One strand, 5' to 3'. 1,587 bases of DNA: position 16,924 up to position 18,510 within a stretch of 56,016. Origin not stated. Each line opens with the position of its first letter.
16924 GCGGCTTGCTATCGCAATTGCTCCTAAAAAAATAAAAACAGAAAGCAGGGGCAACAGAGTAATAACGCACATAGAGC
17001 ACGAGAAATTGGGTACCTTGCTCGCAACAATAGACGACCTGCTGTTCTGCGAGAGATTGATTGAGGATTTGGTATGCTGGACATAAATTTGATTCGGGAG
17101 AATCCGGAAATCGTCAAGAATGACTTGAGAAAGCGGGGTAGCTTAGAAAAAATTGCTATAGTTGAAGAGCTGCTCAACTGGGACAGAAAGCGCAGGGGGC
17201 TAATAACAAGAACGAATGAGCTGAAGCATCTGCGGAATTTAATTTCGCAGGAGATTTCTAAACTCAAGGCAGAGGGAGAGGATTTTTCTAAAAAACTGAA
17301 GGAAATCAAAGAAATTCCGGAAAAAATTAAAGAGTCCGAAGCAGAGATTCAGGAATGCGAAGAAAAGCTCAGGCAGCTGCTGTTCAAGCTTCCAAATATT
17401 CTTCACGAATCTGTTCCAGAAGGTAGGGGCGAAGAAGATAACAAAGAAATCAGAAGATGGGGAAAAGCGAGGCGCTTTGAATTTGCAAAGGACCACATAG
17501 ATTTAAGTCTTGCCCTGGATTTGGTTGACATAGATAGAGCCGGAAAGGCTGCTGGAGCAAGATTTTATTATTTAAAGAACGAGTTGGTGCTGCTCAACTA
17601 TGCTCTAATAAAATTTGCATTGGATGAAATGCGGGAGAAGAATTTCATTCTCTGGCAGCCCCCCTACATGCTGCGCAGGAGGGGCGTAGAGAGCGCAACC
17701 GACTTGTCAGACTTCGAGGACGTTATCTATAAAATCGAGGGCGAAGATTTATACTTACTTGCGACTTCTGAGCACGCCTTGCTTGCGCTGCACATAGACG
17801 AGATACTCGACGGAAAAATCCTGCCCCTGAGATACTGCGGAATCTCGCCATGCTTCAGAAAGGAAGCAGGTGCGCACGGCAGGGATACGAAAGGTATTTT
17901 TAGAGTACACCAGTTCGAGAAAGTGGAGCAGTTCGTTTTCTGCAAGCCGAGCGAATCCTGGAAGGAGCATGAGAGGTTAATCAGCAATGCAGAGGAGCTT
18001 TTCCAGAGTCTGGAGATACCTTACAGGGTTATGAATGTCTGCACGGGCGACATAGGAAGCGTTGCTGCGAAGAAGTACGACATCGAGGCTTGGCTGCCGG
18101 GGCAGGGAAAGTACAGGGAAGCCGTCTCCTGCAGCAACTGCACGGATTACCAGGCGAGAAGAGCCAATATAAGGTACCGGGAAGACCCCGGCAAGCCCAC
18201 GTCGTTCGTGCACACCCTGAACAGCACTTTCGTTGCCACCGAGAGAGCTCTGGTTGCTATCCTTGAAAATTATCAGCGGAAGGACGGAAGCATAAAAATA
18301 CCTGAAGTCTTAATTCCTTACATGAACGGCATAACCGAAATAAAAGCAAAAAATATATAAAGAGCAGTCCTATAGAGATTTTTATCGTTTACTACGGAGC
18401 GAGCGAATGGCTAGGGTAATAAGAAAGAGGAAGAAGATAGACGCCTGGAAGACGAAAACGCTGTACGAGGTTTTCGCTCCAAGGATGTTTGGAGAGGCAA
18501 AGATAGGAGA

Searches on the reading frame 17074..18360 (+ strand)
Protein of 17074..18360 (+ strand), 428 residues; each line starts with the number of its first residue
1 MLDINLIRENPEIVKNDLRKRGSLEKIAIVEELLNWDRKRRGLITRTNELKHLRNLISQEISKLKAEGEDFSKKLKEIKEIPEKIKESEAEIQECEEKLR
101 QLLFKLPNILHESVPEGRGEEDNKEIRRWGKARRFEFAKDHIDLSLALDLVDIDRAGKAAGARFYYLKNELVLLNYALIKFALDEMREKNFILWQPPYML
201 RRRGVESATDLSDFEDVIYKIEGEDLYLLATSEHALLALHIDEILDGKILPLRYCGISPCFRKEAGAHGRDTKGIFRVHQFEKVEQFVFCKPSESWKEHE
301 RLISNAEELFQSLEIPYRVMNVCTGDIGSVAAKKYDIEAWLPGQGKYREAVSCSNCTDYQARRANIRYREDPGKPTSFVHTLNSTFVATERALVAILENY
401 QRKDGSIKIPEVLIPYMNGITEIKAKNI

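Call 12: search_protein_families(library=pfam, proteins=[window:17074-18360:+])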
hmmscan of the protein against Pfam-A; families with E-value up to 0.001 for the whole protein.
window:17074-18360:+ (428 aa): 2 families
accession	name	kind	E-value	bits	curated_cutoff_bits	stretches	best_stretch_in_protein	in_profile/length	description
PF00587.30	tRNA-synt_2b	-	6.7e-43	147.3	29.3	1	223-400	8-179/179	tRNA synthetase class II core domain (G, H, P, S and T)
PF02403.27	Seryl_tRNA_N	-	2.2e-27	95.9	28.2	1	1-109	1-107/108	Seryl-tRNA synthetase N-terminal domain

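Call 16: find_encoding_contigs(protein=window:17074-18360:+, flank=10000, max_places=6)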
Protein window:17074-18360:+ (428 aa): no gene with exactly this product is on record in the collection.

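Call 17: find_homologous_proteins(query=window:17074-18360:+, max_evalue=1e-50)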
Query window:17074-18360:+ (428 aa): 8000 proteins with E <= 1e-50 among 8000 candidates; the best 120 are listed.
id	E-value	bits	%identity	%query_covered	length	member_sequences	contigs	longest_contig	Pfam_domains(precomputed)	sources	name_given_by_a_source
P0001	1.7e-284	961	100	100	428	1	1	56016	PF00587.31,PF02403.28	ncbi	ncbi:MAG: serine--tRNA ligase [Methanobacteriota archaeon]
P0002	1.0e-273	926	96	100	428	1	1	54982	PF00587.31,PF02403.28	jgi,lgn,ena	-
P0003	3.4e-255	865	88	99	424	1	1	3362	PF00587.31,PF02403.28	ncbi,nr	ncbi:MAG: serine--tRNA ligase [Euryarchaeota archaeon]|nr:serine--tRNA ligase [Euryarchaeota archaeo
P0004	1.6e-253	859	88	99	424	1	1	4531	PF00587.31,PF02403.28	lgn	-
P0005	5.7e-253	857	87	99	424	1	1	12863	PF00587.31,PF02403.28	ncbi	-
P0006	3.9e-252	855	88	99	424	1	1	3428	PF00587.31,PF02403.28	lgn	-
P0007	1.8e-247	839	88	99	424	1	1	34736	PF00587.31,PF02403.28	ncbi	-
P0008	7.2e-226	768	77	99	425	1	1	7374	PF00587.31,PF02403.28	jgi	jgi:seryl-tRNA synthetase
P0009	1.5e-213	728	74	100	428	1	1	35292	PF00587.31,PF02403.28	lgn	-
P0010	1.2e-210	718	73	100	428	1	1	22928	PF00587.31,PF02403.28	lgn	-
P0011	1.2e-209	715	70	100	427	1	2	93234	PF00587.31,PF02403.28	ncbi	ncbi:MAG: serine--tRNA ligase [Candidatus Hydrothermarchaeales archaeon]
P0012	1.2e-207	708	73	98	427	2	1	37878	PF00587.31,PF02403.28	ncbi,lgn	-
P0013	6.5e-206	702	71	99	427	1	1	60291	PF00587.31,PF02403.28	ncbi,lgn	-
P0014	1.8e-205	701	72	100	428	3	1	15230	PF00587.31,PF02403.28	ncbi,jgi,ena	-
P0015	9.6e-205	699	71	99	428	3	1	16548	PF00587.31,PF02403.28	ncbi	ncbi:MAG: serine--tRNA ligase [Candidatus Hydrothermarchaeales archaeon]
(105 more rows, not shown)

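Call 18: find_encoding_contigs(protein=P0002, flank=10000, max_places=3)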
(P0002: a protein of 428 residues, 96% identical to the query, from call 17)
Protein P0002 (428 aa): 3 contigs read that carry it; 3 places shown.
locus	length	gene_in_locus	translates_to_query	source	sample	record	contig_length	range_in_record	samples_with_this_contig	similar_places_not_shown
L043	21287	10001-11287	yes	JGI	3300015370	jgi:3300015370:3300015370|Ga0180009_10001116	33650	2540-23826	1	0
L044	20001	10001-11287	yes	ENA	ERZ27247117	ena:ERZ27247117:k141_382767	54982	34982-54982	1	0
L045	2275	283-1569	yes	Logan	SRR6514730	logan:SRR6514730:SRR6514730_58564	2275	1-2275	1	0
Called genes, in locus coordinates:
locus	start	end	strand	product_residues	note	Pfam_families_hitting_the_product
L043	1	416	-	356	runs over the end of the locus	PF04123:DUF373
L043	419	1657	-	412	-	PF12710:HAD (faint), PF00702:Hydrolase (weak), PF23435:DUF7121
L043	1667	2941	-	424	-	PF00464:SHMT, PF00155:Aminotran_1_2, PF00266:Aminotran_5 (weak), PF01212:Beta_elim_lyase (weak), PF03841:SelA (weak)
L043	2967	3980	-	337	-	PF01300:Sua5_yciO_yrdC, PF03481:Sua5_C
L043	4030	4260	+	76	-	-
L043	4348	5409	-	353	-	PF21088:MS_channel_1st, PF00924:MS_channel_2nd, PF21082:MS_channel_3rd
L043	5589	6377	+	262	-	PF01163:RIO1, PF00069:Pkinase, PF01636:APH (faint), PF07714:PK_Tyr_Ser-Thr (faint), PF06293:Kdo (faint)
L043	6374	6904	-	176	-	-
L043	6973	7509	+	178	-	PF01725:Ham1p_like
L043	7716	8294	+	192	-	PF08069:Ribosomal_S13_N, PF00312:Ribosomal_S15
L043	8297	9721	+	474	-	PF01368:DHH, PF21763:DHH_CID, PF02272:DHHA1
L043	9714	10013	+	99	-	-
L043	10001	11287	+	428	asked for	PF02403:Seryl_tRNA_N, PF00587:tRNA-synt_2b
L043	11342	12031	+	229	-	PF01015:Ribosomal_S3Ae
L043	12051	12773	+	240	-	PF01940:DUF92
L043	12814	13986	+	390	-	PF01676:Metalloenzyme, PF10143:PhosphMutase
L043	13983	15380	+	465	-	PF02878:PGM_PMM_I, PF02879:PGM_PMM_II, PF02880:PGM_PMM_III, PF00408:PGM_PMM_IV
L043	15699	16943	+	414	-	PF00483:NTP_transferase, PF01128:IspD (weak), PF12804:NTP_transf_3, PF00132:Hexapep, PF25084:LbH_EIF2B, PF00132:Hexapep, PF25087:GMPPB_C, PF00132:Hexapep (weak), +2 more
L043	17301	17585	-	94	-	-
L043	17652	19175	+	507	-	PF19864:Radical_SAM_N2, PF04055:Radical_SAM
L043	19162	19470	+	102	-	PF09868:DUF2095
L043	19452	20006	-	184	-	PF04252:SFM1-like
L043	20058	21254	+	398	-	PF01926:MMR_HSR1, PF02421:FeoB_N (weak), PF08438:YGR210-like_G4, PF02824:TGS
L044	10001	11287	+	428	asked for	PF02403:Seryl_tRNA_N, PF00587:tRNA-synt_2b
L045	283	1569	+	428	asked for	PF02403:Seryl_tRNA_N, PF00587:tRNA-synt_2b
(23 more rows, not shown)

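Call 19: find_encoding_contigs(protein=P0007, flank=10000, max_places=3)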
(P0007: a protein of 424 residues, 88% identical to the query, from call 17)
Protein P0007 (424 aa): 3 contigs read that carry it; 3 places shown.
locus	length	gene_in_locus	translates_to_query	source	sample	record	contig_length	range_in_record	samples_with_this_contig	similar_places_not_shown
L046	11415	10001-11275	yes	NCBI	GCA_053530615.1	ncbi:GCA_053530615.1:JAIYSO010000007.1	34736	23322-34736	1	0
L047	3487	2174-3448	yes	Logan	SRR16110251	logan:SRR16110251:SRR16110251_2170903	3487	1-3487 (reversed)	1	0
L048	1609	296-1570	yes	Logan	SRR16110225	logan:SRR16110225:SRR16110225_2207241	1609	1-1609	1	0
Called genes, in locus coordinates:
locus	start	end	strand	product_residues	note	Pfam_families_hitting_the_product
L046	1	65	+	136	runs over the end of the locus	PF01282:Ribosomal_S24e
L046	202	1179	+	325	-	PF00814:TsaD, PF22521:HypF_C_2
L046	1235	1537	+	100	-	PF01402:RHH_1 (weak), PF03683:UPF0175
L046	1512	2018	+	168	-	PF11848:DUF3368, PF20698:PIN-TPR-GreABC (faint)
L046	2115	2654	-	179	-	-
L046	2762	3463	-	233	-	-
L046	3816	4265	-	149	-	-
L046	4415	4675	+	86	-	-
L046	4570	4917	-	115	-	PF01934:HepT-like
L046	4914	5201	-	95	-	PF01909:NTP_transf_2, PF18765:Polbeta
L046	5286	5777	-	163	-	-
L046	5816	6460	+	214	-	PF00069:Pkinase, PF06293:Kdo (faint), PF01636:APH (faint), PF07714:PK_Tyr_Ser-Thr (weak), PF01163:RIO1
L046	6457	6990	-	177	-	-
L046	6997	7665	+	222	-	PF01725:Ham1p_like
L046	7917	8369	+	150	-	PF08069:Ribosomal_S13_N, PF00312:Ribosomal_S15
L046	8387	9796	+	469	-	PF01368:DHH, PF21763:DHH_CID, PF02272:DHHA1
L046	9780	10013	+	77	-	-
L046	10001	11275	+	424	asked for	PF02403:Seryl_tRNA_N, PF00587:tRNA-synt_2b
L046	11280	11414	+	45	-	?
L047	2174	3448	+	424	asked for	PF02403:Seryl_tRNA_N, PF00587:tRNA-synt_2b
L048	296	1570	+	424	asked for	PF02403:Seryl_tRNA_N, PF00587:tRNA-synt_2b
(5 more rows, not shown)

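Call 49: search_protein_families(library=pfam, proteins=[L046:9780-10013:+], max_evalue=0.01)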
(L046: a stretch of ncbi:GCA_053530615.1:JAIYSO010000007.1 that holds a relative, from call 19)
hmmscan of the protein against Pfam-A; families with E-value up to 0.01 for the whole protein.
L046:9780-10013:+ (77 aa): 1 family
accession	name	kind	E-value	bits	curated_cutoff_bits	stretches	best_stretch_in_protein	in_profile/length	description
PF09341.15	Pcc1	-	0.004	18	20.9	1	5-63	2-63/75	Transcription factor Pcc1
